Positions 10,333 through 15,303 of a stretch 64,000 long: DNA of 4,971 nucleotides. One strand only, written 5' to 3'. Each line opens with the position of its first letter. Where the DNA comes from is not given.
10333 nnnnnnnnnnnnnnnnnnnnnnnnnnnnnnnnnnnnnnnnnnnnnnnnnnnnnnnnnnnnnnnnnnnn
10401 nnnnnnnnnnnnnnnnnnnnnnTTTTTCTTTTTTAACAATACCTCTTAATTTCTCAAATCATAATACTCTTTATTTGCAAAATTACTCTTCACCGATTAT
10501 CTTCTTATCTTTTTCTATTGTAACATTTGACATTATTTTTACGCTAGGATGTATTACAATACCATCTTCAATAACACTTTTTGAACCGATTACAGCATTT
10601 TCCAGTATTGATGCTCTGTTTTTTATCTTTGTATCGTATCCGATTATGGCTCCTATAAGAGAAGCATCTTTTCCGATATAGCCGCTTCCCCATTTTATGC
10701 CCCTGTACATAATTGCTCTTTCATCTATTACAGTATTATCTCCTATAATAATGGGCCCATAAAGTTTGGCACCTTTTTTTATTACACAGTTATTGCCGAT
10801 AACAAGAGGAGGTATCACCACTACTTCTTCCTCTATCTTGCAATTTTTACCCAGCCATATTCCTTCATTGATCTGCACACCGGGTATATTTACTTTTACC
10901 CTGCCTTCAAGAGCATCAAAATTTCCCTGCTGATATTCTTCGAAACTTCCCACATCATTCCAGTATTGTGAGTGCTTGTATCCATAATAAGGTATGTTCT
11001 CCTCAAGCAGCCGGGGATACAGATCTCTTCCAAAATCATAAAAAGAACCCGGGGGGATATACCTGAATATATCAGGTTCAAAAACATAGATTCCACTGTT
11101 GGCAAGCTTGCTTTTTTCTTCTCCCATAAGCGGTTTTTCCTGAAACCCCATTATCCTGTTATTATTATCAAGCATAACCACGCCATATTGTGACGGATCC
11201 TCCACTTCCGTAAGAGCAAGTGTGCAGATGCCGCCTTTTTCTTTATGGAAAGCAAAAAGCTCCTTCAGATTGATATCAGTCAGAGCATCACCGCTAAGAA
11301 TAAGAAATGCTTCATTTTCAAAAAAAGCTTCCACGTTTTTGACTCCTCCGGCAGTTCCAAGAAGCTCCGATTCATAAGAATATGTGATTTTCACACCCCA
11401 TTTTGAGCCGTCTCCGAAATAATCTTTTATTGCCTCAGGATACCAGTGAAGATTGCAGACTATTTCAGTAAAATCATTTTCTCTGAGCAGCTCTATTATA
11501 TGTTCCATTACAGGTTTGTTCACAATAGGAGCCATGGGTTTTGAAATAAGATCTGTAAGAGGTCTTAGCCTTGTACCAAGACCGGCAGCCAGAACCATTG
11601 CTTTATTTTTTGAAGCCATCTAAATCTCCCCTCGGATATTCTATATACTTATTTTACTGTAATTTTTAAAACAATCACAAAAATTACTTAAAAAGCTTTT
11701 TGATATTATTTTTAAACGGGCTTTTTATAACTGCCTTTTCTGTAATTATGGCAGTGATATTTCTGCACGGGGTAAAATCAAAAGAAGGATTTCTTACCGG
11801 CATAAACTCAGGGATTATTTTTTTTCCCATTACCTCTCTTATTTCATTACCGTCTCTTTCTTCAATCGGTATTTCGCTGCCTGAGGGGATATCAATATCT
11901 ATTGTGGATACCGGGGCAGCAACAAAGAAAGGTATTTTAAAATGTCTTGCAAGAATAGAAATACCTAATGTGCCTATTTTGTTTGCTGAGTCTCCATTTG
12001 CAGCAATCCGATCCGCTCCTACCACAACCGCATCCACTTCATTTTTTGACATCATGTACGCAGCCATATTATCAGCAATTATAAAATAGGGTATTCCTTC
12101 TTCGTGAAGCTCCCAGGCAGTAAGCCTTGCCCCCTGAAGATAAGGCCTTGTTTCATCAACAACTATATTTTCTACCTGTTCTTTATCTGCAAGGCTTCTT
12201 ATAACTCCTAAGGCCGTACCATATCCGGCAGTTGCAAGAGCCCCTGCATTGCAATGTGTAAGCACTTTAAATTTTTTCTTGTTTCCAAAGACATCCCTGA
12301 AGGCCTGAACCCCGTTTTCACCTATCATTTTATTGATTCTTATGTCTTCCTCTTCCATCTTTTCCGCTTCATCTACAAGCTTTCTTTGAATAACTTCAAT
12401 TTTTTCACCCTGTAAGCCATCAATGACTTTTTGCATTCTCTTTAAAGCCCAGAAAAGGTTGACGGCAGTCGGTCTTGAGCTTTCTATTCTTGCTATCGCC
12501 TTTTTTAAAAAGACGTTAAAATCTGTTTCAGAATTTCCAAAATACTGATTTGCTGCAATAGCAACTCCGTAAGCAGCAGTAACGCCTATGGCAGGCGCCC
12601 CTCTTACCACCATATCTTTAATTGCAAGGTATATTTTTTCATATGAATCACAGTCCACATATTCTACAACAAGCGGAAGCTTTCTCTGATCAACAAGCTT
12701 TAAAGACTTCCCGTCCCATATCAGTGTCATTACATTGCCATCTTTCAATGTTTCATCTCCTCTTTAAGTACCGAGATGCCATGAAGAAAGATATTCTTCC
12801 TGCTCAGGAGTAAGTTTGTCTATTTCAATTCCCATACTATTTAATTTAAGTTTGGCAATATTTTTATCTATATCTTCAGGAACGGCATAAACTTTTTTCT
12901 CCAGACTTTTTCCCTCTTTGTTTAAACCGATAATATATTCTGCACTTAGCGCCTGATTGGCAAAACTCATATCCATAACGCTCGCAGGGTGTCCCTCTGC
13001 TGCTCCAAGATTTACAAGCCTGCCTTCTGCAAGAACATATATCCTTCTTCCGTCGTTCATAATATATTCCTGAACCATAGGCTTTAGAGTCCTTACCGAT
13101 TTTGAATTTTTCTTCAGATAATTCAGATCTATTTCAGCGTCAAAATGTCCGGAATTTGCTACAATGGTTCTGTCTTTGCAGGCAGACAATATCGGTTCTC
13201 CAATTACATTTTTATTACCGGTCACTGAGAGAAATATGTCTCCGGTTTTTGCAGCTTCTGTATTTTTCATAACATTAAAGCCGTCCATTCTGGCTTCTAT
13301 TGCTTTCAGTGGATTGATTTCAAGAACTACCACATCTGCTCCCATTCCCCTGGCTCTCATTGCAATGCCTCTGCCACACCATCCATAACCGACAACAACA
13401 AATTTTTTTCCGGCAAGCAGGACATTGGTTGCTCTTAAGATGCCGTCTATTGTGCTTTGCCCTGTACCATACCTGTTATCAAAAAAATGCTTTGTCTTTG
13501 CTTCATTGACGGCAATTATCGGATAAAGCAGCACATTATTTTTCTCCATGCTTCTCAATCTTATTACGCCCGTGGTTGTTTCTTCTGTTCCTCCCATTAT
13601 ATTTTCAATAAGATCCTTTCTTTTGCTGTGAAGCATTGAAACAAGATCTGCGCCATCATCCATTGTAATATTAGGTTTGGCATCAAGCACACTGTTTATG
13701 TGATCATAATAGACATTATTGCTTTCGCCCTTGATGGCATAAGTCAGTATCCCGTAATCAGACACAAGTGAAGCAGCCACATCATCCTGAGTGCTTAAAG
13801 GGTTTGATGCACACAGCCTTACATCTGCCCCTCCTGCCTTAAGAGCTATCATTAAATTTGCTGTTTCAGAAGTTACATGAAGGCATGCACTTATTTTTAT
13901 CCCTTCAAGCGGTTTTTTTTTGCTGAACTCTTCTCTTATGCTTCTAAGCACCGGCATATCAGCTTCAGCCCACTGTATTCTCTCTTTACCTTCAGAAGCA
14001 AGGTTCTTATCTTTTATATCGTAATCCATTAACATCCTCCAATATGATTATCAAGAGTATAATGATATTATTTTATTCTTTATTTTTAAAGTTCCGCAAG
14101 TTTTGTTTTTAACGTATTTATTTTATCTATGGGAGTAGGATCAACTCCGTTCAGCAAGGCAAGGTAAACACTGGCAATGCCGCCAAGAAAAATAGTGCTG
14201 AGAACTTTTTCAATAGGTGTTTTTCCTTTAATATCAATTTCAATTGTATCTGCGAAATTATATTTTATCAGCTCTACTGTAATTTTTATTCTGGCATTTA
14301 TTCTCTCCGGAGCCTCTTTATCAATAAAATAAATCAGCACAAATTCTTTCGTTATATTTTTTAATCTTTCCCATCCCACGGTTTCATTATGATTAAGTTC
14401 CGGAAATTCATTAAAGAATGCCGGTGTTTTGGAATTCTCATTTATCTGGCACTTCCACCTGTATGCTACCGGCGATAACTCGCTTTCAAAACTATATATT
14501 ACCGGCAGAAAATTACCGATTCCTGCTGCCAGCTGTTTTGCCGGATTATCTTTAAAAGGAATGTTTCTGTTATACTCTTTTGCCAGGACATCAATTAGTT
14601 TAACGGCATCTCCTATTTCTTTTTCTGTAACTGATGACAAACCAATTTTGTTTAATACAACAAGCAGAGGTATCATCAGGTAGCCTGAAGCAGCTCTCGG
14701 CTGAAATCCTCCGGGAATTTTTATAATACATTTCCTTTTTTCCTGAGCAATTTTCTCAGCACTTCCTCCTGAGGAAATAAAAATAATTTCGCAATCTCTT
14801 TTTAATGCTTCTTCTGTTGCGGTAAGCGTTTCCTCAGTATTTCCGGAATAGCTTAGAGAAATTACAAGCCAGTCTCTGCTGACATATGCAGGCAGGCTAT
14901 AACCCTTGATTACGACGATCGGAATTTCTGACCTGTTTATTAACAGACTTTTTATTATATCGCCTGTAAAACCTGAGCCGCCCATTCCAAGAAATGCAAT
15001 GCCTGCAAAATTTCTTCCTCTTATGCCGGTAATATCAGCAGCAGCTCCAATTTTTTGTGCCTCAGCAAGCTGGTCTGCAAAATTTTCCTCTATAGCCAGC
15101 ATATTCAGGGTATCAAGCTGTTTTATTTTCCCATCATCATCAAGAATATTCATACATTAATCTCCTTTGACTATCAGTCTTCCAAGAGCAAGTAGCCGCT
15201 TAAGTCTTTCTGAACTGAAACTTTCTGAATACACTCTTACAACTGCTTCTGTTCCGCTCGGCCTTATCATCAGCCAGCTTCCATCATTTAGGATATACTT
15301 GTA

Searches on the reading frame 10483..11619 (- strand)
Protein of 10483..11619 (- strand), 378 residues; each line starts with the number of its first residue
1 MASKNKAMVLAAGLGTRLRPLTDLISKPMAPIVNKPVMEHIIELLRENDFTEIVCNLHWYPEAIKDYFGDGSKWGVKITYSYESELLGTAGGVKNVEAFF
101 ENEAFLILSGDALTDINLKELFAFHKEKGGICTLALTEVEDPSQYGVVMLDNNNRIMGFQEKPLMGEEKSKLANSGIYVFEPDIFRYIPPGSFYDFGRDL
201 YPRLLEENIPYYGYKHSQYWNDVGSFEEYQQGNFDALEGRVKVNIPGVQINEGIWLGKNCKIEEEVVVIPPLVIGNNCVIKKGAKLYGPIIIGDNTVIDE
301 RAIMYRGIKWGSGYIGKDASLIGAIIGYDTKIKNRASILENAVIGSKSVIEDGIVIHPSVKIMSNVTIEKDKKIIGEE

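Call 13: search_protein_families(library=pfam, proteins=[window:10483-11619:-], max_evalue=0.001)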
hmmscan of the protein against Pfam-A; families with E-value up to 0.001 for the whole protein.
window:10483-11619:- (378 aa): 5 families
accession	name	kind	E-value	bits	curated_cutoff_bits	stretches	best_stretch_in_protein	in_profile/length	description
PF00483.29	NTP_transferase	-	7.9e-54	183.2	21.2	1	6-234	1-240/245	Nucleotidyl transferase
PF00132.30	Hexapep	-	1.8e-15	56.3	27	1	273-298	3-28/36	Bacterial transferase hexapeptide (six repeats)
PF25084.1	LbH_EIF2B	-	7.2e-10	39.3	54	2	281-373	13-104/105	EIF2B subunit epsilon LbH domain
PF12804.13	NTP_transf_3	-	1.6e-07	32.1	27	1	7-112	1-96/160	MobA-like NTP transferase domain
PF14602.12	Hexapep_2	-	0.00038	20.6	27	0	340-368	6-32/34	Hexapeptide repeat of succinyl-transferase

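Call 65: search_protein_families(library=ncbifam, proteins=[window:10483-11619:-], max_evalue=1e-10)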
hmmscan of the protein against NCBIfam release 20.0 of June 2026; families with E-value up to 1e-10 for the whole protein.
window:10483-11619:- (378 aa): 28 families (the best 25 are shown)
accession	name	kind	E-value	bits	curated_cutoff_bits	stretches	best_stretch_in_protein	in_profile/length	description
NF052502.1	man1P_GTase_Rv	exception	2.9e-66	223.7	440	1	6-354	2-346/352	mannose-1-phosphate guanylyltransferase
TIGR03992.1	Arch_glmU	subfamily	6.7e-52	176.7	292.1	1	6-299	2-294/393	bifunctional sugar-1-phosphate nucleotidylyltransferase/acetyltransferase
TIGR01208.1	rmlA_long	equivalog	7.6e-48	163.2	320.25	1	6-350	1-351/353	glucose-1-phosphate thymidylyltransferase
NF045761.1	NAMPUrTaseMurU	equivalog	3.1e-41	141.7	250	1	6-231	2-222/226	N-acetylmuramate alpha-1-phosphate uridylyltransferase MurU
NF049965.1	GlMnHpPGnyltfHddC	equivalog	1.8e-38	132.4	300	1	6-196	2-183/221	D-glycero-D-manno-heptose 1-phosphate guanosyltransferase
NF003670.0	PRK05293.1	equivalog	4.5e-36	124.6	470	1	5-369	5-369/382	glucose-1-phosphate adenylyltransferase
TIGR02091.1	glgC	equivalog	7.6e-36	123.9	424.9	1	7-338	3-362/364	glucose-1-phosphate adenylyltransferase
NF041173.1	Sug_nt_acttase_Thmprot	equivalog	3.7e-34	118.4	600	1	6-331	2-309/405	bifunctional sugar-1-phosphate nucleotidylyltransferase/acetyltransferase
NF041313.1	UDPGP_AglF_Halo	equivalog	7.6e-30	104.1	400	1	6-186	2-180/234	UTP--glucose-1-phosphate uridylyltransferase AglF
TIGR02623.1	G1P_cyt_trans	equivalog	4.6e-28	98.4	300.25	1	85-224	102-233/255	glucose-1-phosphate cytidylyltransferase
TIGR01173.1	glmU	equivalog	1.4e-24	86.8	366.85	1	6-183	2-175/452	bifunctional UDP-N-acetylglucosamine diphosphorylase/glucosamine-1-phosphate N-acetyltransferase GlmU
NF010935.0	PRK14355.1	equivalog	1e-23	83.7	718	1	5-184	4-182/459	bifunctional UDP-N-acetylglucosamine diphosphorylase/glucosamine-1-phosphate N-acetyltransferase GlmU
NF001947.0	PRK00725.1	subfamily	9e-23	80.7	470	1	101-356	129-393/426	glucose-1-phosphate adenylyltransferase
NF002772.0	PRK02862.1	equivalog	1.1e-22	80.4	537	1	87-235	98-271/429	glucose-1-phosphate adenylyltransferase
NF010934.1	PRK14354.1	equivalog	3.2e-22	78.7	450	1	7-182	2-174/447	bifunctional UDP-N-acetylglucosamine diphosphorylase/glucosamine-1-phosphate N-acetyltransferase GlmU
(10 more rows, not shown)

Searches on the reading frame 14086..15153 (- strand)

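Call 13: search_protein_families(library=pfam, proteins=[window:14086-15153:-], max_evalue=0.001)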
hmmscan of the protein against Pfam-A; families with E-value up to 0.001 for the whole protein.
window:14086-15153:- (355 aa): 2 families
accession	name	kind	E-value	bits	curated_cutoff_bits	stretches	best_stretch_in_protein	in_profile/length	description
PF10432.14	bact-PGI_C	-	8.1e-51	172.4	24.5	1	202-352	2-151/151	Bacterial phospho-glucose isomerase C-terminal SIS domain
PF01380.27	SIS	-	9.1e-08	32.4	25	1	52-146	8-104/131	SIS domain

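Call 65: search_protein_families(library=ncbifam, proteins=[window:14086-15153:-], max_evalue=1e-10)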
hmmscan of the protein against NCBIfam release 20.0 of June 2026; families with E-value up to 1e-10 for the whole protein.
window:14086-15153:- (355 aa): 6 families
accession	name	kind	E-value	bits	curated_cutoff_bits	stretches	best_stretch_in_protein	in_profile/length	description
NF006426.0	PRK08674.1-6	subfamily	7.9e-106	353.9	295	1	4-354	2-351/354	bifunctional phosphoglucose/phosphomannose isomerase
NF006425.0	PRK08674.1-5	equivalog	1.6e-104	349.7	471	1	4-354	5-355/358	bifunctional phosphoglucose/phosphomannose isomerase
NF006423.0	PRK08674.1-2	equivalog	3.1e-84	282.6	254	1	38-352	16-316/317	bifunctional phosphoglucose/phosphomannose isomerase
TIGR02128.1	G6PI_arch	equivalog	1.4e-82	277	213.9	1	47-352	20-307/308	bifunctional phosphoglucose/phosphomannose isomerase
NF006424.0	PRK08674.1-3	equivalog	9e-53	179.9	730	1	43-354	44-354/355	bifunctional phosphoglucose/phosphomannose isomerase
NF006422.0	PRK08674.1-1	subfamily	1.8e-47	162.3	317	1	50-354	26-297/302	bifunctional phosphoglucose/phosphomannose isomerase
